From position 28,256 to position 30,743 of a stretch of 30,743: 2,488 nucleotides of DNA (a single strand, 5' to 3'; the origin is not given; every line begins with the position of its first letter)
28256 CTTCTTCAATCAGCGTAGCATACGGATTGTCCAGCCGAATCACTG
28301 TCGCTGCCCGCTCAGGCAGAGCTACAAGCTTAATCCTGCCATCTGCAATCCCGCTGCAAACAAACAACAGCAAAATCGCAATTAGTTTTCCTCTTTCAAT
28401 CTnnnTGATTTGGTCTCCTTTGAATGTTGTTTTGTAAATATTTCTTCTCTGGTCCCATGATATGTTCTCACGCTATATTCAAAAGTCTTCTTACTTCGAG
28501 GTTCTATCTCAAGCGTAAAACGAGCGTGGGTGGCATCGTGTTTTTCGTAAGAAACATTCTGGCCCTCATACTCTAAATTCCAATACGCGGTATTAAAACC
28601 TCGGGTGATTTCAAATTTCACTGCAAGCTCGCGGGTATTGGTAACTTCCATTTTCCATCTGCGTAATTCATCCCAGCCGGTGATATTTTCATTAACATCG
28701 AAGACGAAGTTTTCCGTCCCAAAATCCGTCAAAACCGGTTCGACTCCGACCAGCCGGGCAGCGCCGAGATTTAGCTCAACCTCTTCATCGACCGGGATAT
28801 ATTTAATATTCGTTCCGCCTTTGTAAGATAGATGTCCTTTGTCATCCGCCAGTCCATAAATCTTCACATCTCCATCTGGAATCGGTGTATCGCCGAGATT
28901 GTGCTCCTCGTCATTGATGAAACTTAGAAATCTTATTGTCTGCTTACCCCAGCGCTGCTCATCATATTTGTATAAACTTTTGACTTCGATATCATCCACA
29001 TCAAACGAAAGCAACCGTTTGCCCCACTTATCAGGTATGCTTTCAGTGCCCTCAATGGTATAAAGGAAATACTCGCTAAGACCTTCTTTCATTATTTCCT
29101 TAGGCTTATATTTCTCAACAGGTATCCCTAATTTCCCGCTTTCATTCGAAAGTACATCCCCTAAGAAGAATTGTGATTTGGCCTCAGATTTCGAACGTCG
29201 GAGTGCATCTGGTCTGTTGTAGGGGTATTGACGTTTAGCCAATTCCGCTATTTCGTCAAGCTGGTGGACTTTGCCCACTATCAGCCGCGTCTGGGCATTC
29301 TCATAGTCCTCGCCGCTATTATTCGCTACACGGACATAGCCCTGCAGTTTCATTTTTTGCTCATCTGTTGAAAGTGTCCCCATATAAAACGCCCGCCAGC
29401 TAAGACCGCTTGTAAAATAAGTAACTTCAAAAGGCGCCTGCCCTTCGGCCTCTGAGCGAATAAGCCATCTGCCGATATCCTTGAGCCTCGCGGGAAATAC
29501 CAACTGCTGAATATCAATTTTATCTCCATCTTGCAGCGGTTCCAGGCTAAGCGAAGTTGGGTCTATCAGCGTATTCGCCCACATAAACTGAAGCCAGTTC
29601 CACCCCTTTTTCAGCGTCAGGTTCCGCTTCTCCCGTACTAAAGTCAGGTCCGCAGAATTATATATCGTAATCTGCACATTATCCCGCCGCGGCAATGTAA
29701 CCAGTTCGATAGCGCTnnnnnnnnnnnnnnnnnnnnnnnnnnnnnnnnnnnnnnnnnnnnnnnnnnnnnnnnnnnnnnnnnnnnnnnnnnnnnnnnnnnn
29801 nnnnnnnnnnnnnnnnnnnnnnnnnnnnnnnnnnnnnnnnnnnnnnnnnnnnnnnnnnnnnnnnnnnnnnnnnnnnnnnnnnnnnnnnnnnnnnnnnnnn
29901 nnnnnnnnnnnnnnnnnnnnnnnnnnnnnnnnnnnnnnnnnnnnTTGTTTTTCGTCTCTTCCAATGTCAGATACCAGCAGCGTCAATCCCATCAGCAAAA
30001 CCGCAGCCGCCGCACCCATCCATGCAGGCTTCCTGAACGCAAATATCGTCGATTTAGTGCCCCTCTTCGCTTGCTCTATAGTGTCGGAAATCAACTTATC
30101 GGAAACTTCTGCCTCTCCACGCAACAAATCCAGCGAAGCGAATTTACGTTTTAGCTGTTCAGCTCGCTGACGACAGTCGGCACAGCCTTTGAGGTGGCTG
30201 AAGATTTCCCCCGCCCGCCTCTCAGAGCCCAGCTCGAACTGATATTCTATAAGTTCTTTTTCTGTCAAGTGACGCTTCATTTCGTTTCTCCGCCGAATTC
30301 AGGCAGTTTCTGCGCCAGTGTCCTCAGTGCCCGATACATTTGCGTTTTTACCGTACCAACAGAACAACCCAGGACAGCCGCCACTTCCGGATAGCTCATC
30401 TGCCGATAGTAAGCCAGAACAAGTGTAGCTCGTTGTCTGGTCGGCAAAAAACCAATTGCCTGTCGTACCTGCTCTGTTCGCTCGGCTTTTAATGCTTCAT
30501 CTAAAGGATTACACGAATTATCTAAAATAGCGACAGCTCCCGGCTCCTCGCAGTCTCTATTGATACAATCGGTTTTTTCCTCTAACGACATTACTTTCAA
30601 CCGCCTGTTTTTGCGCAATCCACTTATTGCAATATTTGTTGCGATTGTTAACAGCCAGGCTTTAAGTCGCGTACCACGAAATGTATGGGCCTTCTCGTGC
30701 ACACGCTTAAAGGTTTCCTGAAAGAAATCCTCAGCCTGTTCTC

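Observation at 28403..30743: ECF sigma translationally coupled to an anti-sigma factor whose sensor domain is a DUF4139/MuiA-like domain, followed by two free-standing paralogs of that domain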

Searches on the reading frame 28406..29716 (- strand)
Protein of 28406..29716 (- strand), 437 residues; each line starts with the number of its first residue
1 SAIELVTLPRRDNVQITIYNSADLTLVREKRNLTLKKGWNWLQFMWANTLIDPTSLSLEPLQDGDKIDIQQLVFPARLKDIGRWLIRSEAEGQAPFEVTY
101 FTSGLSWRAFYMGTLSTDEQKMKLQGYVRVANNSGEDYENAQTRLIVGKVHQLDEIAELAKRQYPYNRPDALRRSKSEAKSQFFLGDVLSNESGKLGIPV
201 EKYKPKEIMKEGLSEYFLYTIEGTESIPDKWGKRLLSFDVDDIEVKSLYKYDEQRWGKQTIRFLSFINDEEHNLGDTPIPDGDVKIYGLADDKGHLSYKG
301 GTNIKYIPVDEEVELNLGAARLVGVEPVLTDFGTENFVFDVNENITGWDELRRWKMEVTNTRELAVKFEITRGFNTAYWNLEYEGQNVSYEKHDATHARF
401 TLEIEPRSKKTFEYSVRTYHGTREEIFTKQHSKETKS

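Call 33: predict_structure(alignment_id=A1)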
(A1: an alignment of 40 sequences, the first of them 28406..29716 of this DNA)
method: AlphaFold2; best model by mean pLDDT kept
length: 437 residues; sequences in the alignment: 40
mean_pLDDT: 53.3   pTM: 0.32
mean pLDDT of the five models: 53.3, 50.2, 49.6, 48.8, 47.5
residues with pLDDT >= 90: 25; 70-90: 132; 50-70: 41; < 50: 239
segments of 3 or more residues with pLDDT < 50: 1-24, 76-78, 104-115, 123-241, 244-321
pLDDT, mean of each block of 10 residues (from residue 1): 24 32 55 88 65 69 86 60 83 83 48 51 47 41 29 31 30 33 32 32 29 25 28 35 40 33 29 27 26 29 24 25 71 88 89 86 75 81 83 82 86 90 83 67
secondary structure, 60 per line:
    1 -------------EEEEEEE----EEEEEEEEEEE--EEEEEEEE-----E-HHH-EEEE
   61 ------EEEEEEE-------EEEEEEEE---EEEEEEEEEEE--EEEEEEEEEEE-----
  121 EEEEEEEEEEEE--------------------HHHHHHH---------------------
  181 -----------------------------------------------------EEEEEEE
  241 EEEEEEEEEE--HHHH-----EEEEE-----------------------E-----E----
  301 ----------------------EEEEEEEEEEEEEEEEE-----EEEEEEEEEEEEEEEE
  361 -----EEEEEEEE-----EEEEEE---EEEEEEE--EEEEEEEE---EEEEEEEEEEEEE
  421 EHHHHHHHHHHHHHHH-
elements in order: E14-20 E25-35 E38-45 E57-60 E67-73 E81-88 E92-102 E105-115 E121-132 H153-159 E234-250 H253-256 E262-266 E323-339 E345-360 E366-373 E379-384 E388-394 E397-404 E408-421 H422-436

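Call 36: search_solved_structures(query=A1, max_evalue=10)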
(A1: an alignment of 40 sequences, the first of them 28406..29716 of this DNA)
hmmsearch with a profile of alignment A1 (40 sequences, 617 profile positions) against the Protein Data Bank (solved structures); distinct sequences matched with E-value up to 10: 4.
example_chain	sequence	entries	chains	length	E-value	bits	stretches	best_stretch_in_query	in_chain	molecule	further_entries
9h72_O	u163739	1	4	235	0.2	13.3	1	478-535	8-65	CRISPR-associated protein Csn2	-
9hp8_O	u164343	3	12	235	0.21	13.3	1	478-535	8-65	CRISPR-associated protein Csn2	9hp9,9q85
2q1z_B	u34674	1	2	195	1.7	10.3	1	2-77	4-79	Anti-Sigma factor ChrR, transcriptional activator ChrR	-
2z2s_B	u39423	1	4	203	1.8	10.1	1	2-77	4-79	Anti-Sigma factor ChrR, transcriptional activator ChrR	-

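Call 57: predict_structure(alignment_id=A2)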
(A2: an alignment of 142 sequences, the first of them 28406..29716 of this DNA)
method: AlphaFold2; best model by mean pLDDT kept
length: 437 residues; sequences in the alignment: 142
mean_pLDDT: 73.5   pTM: 0.63
mean pLDDT of the five models: 73.5, 71.4, 70.1, 66.7, 64.5
residues with pLDDT >= 90: 154; 70-90: 114; 50-70: 72; < 50: 97
segments of 3 or more residues with pLDDT < 50: 149-177, 179-220, 281-303
pLDDT, mean of each block of 10 residues (from residue 1): 59 59 68 91 80 82 93 83 92 89 72 85 81 69 58 44 34 43 43 42 37 37 55 70 93 93 88 66 39 39 57 83 95 97 97 97 94 94 88 95 96 97 88 73
secondary structure, 60 per line:
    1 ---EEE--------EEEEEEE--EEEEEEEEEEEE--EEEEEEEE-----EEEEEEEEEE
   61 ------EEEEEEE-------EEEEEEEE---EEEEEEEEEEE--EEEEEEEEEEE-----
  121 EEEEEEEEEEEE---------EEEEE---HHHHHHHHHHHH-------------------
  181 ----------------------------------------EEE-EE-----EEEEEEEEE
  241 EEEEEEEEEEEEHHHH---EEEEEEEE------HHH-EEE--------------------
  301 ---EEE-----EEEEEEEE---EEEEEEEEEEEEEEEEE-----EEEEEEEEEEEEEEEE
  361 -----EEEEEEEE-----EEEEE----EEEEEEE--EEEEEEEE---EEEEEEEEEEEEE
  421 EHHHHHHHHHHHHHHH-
elements in order: E4-6 E15-21 E24-35 E38-45 E51-60 E67-73 E81-88 E92-102 E105-115 E121-132 E142-146 H150-161 E221-223 E232-252 H253-256 E260-267 E278-280 E304-306 E312-319 E323-339 E345-360 E366-373 E379-383 E388-394 E397-404 E408-421 H422-436

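Call 71: fold_search(model_id=the predicted structure, library=pdb)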
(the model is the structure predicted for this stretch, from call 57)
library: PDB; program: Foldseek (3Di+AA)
matches with E <= 10: 839; with E <= 0.001: 4
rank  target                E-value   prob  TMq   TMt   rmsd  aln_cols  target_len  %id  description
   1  8b6l_O                1.6e-05  0.98  0.18  0.14  26.3       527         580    8  Subtomogram average of the human Sec61-TRAP-OSTA-translocon (released 2022-12-07)
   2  6ezn_A                4.6e-05  0.97  0.18  0.18  25.6       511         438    9  Cryo-EM structure of the yeast oligosaccharyltransferase (OST) complex (released 2018-01-17)
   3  6s7t_E                1.0e-04  0.93  0.18  0.18  26.1       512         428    9  Cryo-EM structure of human oligosaccharyltransferase complex OST-B (released 2019-12-18)
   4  7oci_A                5.8e-04  0.75  0.17  0.17  23.8       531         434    8  Cryo-EM structure of yeast Ost6p containing oligosaccharyltransferase complex (released 2022-02-16)
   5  3chq                  5.4e-03  0.99  0.18  0.14   7.4       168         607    8  Crystal structure of leukotriene a4 hydrolase in complex with N5-[4-(phenylmethoxy)phenyl]-L-glutamine (released 2008-04-22)
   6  4rtd                  8.1e-03  0.28  0.13  0.06  23.4       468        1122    6  Escherichia coli alpha-2-macroglobulin activated by porcine elastase (released 2015-07-15)
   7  3chp                  8.5e-03  0.99  0.19  0.14   7.3       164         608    8  Crystal structure of leukotriene a4 hydrolase in complex with (3S)-3-amino-4-oxo-4-[(4-phenylmethoxyphenyl)amino]butanoi (released 2008-04-22)
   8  5k1v_A                8.5e-03  0.98  0.17  0.10   7.3       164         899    8  Crystal structure of Endoplasmic Reticulum aminopeptidase 2 (ERAP2) in complex with a diaminobenzoic acid derivative l (released 2017-03-29)
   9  6qh6_M                1.1e-02  0.87  0.17  0.26  11.8       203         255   14  AP2 clathrin adaptor core with two cargo peptides in open+ conformation (released 2019-09-04)
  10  4kx7_A                1.2e-02  0.99  0.20  0.11   6.6       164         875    8  Crystal structure of human aminopeptidase A (released 2013-07-31)
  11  6ydx_A                1.2e-02  0.93  0.18  0.10   8.3       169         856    6  Insulin-regulated aminopeptidase complexed with a macrocyclic peptidic inhibitor (released 2020-07-22)
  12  8b7d                  1.3e-02  0.99  0.14  0.36   8.9       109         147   14  Luminal domain of TMEM106B (released 2023-07-19)
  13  5ab2_A                1.3e-02  0.96  0.17  0.09   7.8       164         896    8  Crystal structure of aminopeptidase ERAP2 with ligand (released 2015-09-30)
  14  1hs6                  1.4e-02  0.96  0.18  0.14   8.1       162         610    9  STRUCTURE OF LEUKOTRIENE A4 HYDROLASE COMPLEXED WITH BESTATIN. (released 2001-06-24)
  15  5ni6                  1.4e-02  0.97  0.18  0.14   7.8       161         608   10  Crystal structure of human LTA4H mutant D375N in complex with LTA4 (released 2017-08-23)
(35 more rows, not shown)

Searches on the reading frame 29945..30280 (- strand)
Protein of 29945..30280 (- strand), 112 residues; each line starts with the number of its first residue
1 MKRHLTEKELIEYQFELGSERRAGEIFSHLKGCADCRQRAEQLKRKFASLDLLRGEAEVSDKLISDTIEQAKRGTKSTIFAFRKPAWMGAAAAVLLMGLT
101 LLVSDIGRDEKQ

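Call 47: search_protein_families(library=pfam, proteins=[window:29950-30280:-], max_evalue=1)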
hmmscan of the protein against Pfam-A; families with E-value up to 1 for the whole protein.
window:29950-30280:- (110 aa): 2 families
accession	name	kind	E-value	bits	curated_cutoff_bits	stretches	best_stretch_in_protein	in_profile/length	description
PF13490.11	zf-HC2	-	0.018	15.6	22.2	1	19-37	17-35/35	Putative zinc-finger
PF00524.23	PPV_E1_N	-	0.028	15.3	22.5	1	32-81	62-111/121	E1 Protein, N terminal domain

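Call 83: search_solved_structures(query=A4, max_evalue=10, show_alignments=3)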
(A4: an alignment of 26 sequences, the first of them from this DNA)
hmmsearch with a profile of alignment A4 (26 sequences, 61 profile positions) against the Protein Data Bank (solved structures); distinct sequences matched with E-value up to 10: 8.
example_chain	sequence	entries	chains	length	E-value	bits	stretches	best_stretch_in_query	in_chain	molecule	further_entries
2q1z_B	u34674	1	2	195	0.0037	20.4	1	2-43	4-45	Anti-Sigma factor ChrR, transcriptional activator ChrR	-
8rlz_A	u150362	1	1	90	0.0039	20.3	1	20-44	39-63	Antisigma factor DdvA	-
2z2s_B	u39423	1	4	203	0.004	20.3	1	2-43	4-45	Anti-Sigma factor ChrR, transcriptional activator ChrR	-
3hug_B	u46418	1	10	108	0.0086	19.2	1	16-43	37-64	PROBABLE CONSERVED MEMBRANE PROTEIN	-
8rot_B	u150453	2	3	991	0.095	15.9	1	21-44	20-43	CHAT domain-containing protein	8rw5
5wuq_C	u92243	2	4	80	0.1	15.8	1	25-45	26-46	Anti-sigma-W factor RsiW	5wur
1zpu_A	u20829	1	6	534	1.1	12.4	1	11-41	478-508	Iron transport multicopper oxidase FET3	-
4g1a_A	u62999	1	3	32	6.4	10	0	28-46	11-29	AQ-C16C19 peptide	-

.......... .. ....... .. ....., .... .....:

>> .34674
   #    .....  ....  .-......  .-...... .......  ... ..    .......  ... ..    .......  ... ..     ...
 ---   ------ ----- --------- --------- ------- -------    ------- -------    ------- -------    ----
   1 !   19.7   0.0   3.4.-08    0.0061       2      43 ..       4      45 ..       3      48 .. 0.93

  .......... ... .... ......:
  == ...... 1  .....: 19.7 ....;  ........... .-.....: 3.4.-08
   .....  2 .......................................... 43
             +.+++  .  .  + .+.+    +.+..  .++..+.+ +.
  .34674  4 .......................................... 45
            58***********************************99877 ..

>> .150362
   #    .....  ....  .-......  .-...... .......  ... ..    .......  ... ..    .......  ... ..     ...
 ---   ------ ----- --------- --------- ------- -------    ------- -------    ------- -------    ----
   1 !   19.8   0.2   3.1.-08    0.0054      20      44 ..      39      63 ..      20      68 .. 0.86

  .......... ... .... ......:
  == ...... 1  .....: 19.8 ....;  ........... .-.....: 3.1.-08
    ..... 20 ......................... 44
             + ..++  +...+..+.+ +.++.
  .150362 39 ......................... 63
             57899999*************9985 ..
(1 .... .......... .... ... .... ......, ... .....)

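Call 84: search_protein_families(library=pfam, alignment_id=A4, max_evalue=0.05)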
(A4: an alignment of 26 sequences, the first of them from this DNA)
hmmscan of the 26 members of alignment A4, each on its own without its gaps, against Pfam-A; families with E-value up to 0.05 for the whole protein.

A. member 1, seq(112 aa): 2 families
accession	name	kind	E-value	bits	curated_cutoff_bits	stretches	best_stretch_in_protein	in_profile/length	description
PF13490.11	zf-HC2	-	0.018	15.6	22.2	1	19-37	17-35/35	Putative zinc-finger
PF00524.23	PPV_E1_N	-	0.029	15.2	22.5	1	32-81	62-111/121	E1 Protein, N terminal domain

B. families by the number of members that match (of 26 scanned): 13 families
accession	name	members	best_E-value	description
PF13490.11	zf-HC2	21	7.4e-07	Putative zinc-finger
PF07324.16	DGCR6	2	0.011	DiGeorge syndrome critical region 6 (DGCR6) protein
PF05974.18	DUF892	1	0.014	Domain of unknown function (DUF892)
PF19746.4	DUF6233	1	0.021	Family of unknown function (DUF6233)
PF18090.7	SoPB_HTH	1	0.028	Centromere-binding protein HTH domain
PF00524.23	PPV_E1_N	1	0.029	E1 Protein, N terminal domain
PF23991.1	DUF7310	1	0.032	Coiled-coil region of unknown function (DUF7310)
PF19960.5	EAD7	1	0.033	Effector-associated domain 7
PF11348.13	DUF3150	1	0.039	Protein of unknown function (DUF3150)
PF05320.17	Pox_RNA_Pol_19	1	0.04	Poxvirus DNA-directed RNA polymerase 19 kDa subunit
PF09278.17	MerR-DNA-bind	1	0.04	MerR, DNA binding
PF11271.13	PorA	1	0.047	Porin PorA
PF23831.1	DUF7201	1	0.049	Coiled-coil region of unknown function (DUF7201)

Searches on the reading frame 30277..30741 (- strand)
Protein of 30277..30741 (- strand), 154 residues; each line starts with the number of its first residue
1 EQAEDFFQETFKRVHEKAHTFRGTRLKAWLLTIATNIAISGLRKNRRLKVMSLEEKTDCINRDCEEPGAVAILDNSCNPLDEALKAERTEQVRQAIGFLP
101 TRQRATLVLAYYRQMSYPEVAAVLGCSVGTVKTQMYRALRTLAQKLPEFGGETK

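Call 3: search_protein_families(library=pfam, proteins=[window:30277-30741:-], max_evalue=0.01)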
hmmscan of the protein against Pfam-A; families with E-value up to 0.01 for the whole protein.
window:30277-30741:- (154 aa): 6 families
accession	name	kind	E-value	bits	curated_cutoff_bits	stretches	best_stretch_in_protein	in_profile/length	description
PF08281.18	Sigma70_r4_2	-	6e-16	58.3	25.7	1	90-142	2-54/54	Sigma-70, region 4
PF04542.20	Sigma70_r2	-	2.6e-10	40.4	24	1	2-47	22-70/71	Sigma-70 region 2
PF04545.22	Sigma70_r4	-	4.5e-10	39.3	24.1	1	97-142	3-48/50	Sigma-70, region 4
PF13384.12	HTH_23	-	9.3e-06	25.7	24.6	1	102-132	5-35/50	Homeodomain-like domain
PF13613.12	HTH_Tnp_4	-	0.0019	18.2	27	1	99-147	3-52/53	Helix-turn-helix of DDE superfamily endonuclease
PF13518.12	HTH_28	-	0.0025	18.3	25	1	103-132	1-30/52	Helix-turn-helix domain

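Call 4: search_protein_families(library=ncbifam, proteins=[window:30277-30741:-], max_evalue=0.01)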
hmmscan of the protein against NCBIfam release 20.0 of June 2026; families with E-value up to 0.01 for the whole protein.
window:30277-30741:- (154 aa): 100 families (the best 25 are shown)
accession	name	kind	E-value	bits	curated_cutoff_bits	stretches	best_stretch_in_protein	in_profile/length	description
TIGR02983.1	SigE-fam_strep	subfamily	2.2e-25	89.4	141.55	1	2-147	32-159/162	SigE family RNA polymerase sigma factor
TIGR02937.1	sigma70-ECF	superfamily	4.2e-25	88.3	42.9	1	2-146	27-165/165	sigma-70 family RNA polymerase sigma factor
NF004113.0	PRK05602.1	equivalog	8.2e-23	81.1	208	1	2-148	71-203/211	RNA polymerase sigma factor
TIGR02950.1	SigM_subfam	subfamily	7.4e-22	77.9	147.95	1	2-145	26-157/159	RNA polymerase sigma factor, SigM family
TIGR02985.1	Sig70_bacteroi1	subfamily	3e-21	76.3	126.4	1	1-146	26-162/162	RNA polymerase sigma-70 factor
NF007223.0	PRK09641.1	equivalog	3.6e-21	75.9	209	1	2-146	44-184/187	RNA polymerase sigma factor SigW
NF009166.1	PRK12513.1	equivalog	1.6e-20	73.7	206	1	1-148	47-188/193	RNA polymerase sigma factor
NF007227.0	PRK09645.1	subfamily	5e-20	72.1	202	1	2-150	39-174/177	sigma-70 family RNA polymerase sigma factor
NF007225.0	PRK09643.1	equivalog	1e-19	71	190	1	1-149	52-185/204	RNA polymerase sigma factor SigM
NF008888.0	PRK11922.1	equivalog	2.9e-19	69.6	204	1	2-146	56-196/231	RNA polymerase sigma factor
NF009172.0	PRK12519.1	subfamily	6.6e-19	68.2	222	1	2-146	55-189/194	RNA polymerase sigma factor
NF007229.0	PRK09647.1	equivalog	4.3e-18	65.5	265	1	2-146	70-202/220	RNA polymerase sigma factor SigE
TIGR02952.1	Sig70_famx2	equivalog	6.7e-18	65.2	206.45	1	2-146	37-170/170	ECF subfamily RNA polymerase sigma factor, BldN family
NF009164.0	PRK12511.1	equivalog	7.4e-18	64.7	185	1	2-141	30-154/182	RNA polymerase sigma factor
NF007216.0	PRK09638.1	equivalog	1.3e-17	64.1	194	1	3-146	45-174/180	RNA polymerase sigma factor SigY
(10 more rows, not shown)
